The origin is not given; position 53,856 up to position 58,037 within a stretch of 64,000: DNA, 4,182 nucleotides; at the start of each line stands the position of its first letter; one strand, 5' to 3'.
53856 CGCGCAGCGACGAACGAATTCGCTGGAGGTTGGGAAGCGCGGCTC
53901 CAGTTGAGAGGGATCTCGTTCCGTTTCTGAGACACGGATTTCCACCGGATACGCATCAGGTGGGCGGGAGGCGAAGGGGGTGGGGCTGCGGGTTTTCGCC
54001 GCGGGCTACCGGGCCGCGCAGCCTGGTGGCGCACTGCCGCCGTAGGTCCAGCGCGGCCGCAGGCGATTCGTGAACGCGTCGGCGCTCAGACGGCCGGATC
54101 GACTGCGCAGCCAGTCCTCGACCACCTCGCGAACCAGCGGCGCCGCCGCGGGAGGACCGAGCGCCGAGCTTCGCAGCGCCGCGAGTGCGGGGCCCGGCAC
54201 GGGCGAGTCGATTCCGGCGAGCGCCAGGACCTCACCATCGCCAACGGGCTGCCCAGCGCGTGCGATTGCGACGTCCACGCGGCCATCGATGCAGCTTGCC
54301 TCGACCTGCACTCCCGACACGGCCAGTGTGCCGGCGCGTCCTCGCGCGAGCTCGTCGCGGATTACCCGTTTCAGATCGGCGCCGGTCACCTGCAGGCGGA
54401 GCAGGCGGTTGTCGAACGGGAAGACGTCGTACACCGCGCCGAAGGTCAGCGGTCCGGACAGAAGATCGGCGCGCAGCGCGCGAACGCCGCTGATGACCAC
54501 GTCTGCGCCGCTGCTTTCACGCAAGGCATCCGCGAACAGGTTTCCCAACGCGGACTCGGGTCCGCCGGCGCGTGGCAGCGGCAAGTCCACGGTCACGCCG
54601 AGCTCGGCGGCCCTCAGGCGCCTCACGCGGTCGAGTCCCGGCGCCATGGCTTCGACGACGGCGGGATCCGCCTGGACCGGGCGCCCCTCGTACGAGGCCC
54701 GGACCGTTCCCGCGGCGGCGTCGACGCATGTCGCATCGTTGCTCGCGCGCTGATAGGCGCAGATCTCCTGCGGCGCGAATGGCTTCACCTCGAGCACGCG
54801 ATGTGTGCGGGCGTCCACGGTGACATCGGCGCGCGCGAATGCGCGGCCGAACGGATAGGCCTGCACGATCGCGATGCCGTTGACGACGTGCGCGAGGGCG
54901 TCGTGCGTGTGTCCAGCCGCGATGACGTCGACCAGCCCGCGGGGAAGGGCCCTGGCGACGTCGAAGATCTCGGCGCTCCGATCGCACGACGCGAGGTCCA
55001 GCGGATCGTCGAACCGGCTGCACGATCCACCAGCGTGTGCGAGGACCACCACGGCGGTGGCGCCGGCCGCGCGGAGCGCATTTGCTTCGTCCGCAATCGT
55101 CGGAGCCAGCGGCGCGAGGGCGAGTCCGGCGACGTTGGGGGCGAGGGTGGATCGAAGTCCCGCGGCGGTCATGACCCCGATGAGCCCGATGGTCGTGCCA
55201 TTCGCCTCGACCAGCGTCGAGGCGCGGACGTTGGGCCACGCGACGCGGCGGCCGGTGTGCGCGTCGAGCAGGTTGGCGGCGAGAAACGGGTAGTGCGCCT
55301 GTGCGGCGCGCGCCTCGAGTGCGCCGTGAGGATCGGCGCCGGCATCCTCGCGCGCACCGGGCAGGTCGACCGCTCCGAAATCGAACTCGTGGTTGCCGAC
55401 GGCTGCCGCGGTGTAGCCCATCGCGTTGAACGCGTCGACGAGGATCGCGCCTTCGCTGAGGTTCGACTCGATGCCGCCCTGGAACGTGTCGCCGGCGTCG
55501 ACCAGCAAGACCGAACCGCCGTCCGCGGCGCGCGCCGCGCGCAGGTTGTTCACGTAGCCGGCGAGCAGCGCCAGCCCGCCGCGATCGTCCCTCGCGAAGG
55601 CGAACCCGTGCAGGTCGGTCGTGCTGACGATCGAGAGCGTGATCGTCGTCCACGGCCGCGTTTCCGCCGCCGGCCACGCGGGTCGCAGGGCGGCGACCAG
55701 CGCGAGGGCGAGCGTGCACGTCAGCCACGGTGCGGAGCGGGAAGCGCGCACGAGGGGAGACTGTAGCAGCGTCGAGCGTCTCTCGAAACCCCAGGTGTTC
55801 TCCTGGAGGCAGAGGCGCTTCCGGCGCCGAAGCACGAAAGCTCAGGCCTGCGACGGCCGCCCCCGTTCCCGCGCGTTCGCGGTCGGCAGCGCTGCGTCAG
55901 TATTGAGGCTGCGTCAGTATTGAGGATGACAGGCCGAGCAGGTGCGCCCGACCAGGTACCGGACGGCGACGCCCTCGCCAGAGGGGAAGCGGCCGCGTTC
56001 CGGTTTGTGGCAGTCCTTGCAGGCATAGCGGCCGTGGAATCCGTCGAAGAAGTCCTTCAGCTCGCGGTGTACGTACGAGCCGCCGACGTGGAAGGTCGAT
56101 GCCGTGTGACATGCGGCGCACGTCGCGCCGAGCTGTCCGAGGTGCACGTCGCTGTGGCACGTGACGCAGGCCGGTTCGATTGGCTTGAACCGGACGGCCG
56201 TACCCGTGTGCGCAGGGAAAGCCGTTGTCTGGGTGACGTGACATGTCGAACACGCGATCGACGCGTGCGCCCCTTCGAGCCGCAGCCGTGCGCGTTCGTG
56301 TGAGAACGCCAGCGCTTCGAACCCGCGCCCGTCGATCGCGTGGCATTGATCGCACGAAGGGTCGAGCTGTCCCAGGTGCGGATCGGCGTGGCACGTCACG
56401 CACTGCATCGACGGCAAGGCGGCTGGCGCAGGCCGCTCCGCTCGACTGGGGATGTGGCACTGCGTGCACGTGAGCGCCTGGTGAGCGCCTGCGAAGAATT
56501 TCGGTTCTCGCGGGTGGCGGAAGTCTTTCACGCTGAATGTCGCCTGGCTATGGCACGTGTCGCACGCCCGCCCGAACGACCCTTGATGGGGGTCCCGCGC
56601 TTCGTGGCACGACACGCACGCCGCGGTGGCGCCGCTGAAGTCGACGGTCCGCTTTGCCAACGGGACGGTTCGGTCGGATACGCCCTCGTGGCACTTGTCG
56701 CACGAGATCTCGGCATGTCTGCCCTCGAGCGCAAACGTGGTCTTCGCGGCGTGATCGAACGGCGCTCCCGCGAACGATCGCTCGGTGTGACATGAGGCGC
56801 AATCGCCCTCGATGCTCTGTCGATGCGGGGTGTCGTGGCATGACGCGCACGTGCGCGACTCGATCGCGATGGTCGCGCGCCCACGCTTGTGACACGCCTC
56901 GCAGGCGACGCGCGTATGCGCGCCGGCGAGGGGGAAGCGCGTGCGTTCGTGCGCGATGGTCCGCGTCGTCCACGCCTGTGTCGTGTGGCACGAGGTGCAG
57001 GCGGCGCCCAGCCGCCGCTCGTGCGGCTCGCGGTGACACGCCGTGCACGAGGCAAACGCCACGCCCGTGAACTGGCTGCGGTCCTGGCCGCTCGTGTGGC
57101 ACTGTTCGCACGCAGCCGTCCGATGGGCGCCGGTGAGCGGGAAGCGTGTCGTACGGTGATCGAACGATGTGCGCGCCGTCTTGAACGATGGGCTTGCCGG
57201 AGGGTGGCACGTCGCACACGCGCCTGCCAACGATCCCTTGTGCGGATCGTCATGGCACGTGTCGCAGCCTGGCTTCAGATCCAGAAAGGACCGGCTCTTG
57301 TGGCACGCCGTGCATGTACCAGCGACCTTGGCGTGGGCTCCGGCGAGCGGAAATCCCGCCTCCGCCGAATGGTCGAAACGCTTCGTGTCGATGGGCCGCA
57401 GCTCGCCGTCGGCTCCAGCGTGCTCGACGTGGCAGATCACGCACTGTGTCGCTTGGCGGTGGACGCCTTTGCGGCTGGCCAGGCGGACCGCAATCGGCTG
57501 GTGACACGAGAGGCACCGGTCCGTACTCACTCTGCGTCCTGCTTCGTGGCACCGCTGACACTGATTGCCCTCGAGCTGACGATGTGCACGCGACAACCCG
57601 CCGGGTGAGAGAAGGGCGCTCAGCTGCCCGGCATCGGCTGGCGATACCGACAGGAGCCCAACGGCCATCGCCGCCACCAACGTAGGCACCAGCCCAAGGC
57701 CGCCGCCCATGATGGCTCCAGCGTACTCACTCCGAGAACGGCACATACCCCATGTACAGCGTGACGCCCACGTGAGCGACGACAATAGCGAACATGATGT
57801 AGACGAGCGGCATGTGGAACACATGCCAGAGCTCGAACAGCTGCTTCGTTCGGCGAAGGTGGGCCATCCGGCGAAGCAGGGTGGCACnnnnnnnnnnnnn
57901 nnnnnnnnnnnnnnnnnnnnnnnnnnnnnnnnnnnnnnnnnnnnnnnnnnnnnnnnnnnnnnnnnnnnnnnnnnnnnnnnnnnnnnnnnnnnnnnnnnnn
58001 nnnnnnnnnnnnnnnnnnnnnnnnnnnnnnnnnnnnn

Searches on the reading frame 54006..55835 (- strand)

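Call 3: search_protein_families(library=pfam, proteins=[window:54006-55835:-], max_evalue=0.01)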
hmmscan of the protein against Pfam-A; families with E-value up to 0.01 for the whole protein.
window:54006-55835:- (609 aa): 2 families
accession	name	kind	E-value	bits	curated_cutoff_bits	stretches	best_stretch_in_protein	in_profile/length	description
PF02872.23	5_nucleotid_C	-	6.4e-17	62.5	23.6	1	422-515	16-112/158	5'-nucleotidase, C-terminal domain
PF00149.33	Metallophos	-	2.5e-06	28.5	21.5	1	69-312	3-190/191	Calcineurin-like phosphoesterase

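Call 4: search_protein_families(library=ncbifam, proteins=[window:54006-55835:-], max_evalue=0.01)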
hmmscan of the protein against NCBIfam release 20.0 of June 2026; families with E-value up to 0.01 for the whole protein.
window:54006-55835:- (609 aa): 14 families
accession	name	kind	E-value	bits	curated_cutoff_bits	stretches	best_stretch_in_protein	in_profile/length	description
NF006934.0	PRK09419.1-1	subfamily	1.7e-42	145.2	1646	2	179-511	724-1020/1174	multifunctional 2',3'-cyclic-nucleotide 2'-phosphodiesterase/3'-nucleotidase/5'-nucleotidase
NF006936.0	PRK09419.1-3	equivalog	3.3e-29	101.2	2542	1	70-497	707-1101/1212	multifunctional 2',3'-cyclic-nucleotide 2'-phosphodiesterase/3'-nucleotidase/5'-nucleotidase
NF007109.1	PRK09558.1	equivalog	1.3e-28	100.1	600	2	56-313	27-258/550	bifunctional UDP-sugar hydrolase/5'-nucleotidase UshA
NF047875.1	5nuc_LPXTG_Strp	exception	2.6e-20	72.5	1050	1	85-350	60-330/684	surface-anchored 5'-nucleotidase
NF040549.1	Nt5e_LPXTG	exception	4.6e-20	71.5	1050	1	64-155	96-182/731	cell surface ecto-5'-nucleotidase Nt5e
TIGR04486.1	thiosulf_SoxB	equivalog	4.6e-16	58.2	550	1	84-343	113-333/556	thiosulfohydrolase SoxB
TIGR01390.1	CycNucDiestase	equivalog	5.8e-14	51.5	883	1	66-313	2-240/626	2',3'-cyclic-nucleotide 2'-phosphodiesterase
TIGR01530.1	nadN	equivalog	1.2e-13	50.5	436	2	443-496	394-447/550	NAD nucleotidase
NF006938.0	PRK09420.1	equivalog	3e-13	49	486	1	57-313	21-262/648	bifunctional 2',3'-cyclic-nucleotide 2'-phosphodiesterase/3'-nucleotidase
NF006937.0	PRK09419.1-4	equivalog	3.1e-13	48.1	2554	2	101-188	673-759/1411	multifunctional 2',3'-cyclic-nucleotide 2'-phosphodiesterase/3'-nucleotidase/5'-nucleotidase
NF006935.0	PRK09419.1-2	equivalog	1.3e-11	43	2801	2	422-503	991-1076/1445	multifunctional 2',3'-cyclic-nucleotide 2'-phosphodiesterase/3'-nucleotidase/5'-nucleotidase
NF008871.0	PRK11907.1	equivalog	4.8e-10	38.2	1266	1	63-276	112-327/814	bifunctional 2',3'-cyclic-nucleotide 2'-phosphodiesterase/3'-nucleotidase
NF041198.1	UshA_like_PCGU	equivalog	3.3e-08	32.6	275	1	86-268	47-212/519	UshA-like (seleno)protein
NF006933.0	PRK09418.1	equivalog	0.00028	19.2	1419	0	252-338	238-314/780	bifunctional 2',3'-cyclic-nucleotide 2'-phosphodiesterase/3'-nucleotidase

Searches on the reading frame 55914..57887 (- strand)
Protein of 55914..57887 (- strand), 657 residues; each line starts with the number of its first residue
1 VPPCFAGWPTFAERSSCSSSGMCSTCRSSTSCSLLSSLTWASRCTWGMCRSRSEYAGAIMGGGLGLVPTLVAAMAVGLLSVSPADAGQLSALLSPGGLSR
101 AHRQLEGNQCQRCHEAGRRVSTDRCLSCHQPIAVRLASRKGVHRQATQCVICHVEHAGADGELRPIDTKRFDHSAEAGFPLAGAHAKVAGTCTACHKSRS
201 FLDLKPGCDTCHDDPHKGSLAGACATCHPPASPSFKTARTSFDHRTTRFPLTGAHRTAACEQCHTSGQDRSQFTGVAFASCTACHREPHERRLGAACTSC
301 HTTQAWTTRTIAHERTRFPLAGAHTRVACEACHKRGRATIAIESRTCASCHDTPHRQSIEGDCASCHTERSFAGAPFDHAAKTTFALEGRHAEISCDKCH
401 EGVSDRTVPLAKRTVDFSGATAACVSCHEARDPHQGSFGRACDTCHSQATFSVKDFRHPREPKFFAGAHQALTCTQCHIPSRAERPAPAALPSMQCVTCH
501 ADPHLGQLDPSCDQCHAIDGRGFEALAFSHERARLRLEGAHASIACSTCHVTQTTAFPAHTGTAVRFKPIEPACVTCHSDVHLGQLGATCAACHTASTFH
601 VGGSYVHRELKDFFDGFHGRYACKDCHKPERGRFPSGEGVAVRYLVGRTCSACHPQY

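Call 3: search_protein_families(library=pfam, proteins=[window:55914-57887:-], max_evalue=0.01)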
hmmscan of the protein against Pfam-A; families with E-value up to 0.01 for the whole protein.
window:55914-57887:- (657 aa): 5 families
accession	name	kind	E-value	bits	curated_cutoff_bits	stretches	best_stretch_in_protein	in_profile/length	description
PF14522.11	Cytochrome_C7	-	1.8e-24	85.8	24.8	4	292-352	11-67/67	Cytochrome c7 and related cytochrome c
PF14537.11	Cytochrom_c3_2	-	1.3e-12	48.4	25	1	106-157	5-68/79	Cytochrome c3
PF02085.21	Cytochrom_CIII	-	7.6e-11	42.7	22.9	1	102-162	28-91/101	Class III cytochrome C family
PF22113.1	Mtrc-MtrF_II-IV_dom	-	4.7e-09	36.5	30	1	120-268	4-167/176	Outer membrane cytochrome MtrC/MtrF-like, domains II/IV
PF12511.13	DUF3716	-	0.0018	18.6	22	0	251-303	6-50/59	Protein of unknown function (DUF3716)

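Call 4: search_protein_families(library=ncbifam, proteins=[window:55914-57887:-], max_evalue=0.01)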
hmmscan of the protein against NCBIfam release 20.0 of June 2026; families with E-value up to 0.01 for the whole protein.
window:55914-57887:- (657 aa): 6 families
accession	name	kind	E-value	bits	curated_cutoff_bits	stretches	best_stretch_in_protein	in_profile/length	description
TIGR03508.1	decahem_SO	subfamily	6.1e-10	39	192.2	2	191-429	4-249/258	DmsE family decaheme c-type cytochrome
NF040967.1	cytc_ExtN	equivalog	2.4e-09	36.5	200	2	534-657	29-140/415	selenite/tellurite reduction operon c-type cytochrome ExtN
NF040968.1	FeS_ExtO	equivalog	3.6e-09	35.9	200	1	534-657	29-140/416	selenite/tellurite reduction operon b-type cytochrome iron-sulfur cluster-binding subunit ExtO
NF045713.1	CxxCH_16_HmcA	equivalog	0.00027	19.7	400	0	377-450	184-256/541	sulfate respiration complex hexadecaheme cytochrome HmcA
TIGR04257.1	nanowire_3heme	domain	0.0023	18.1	40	0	379-447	9-75/75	c(7)-type cytochrome triheme domain-containing protein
TIGR04315.1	octaheme_Shew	subfamily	0.0024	17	375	1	578-654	176-250/440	tetrathionate reductase family octaheme c-type cytochrome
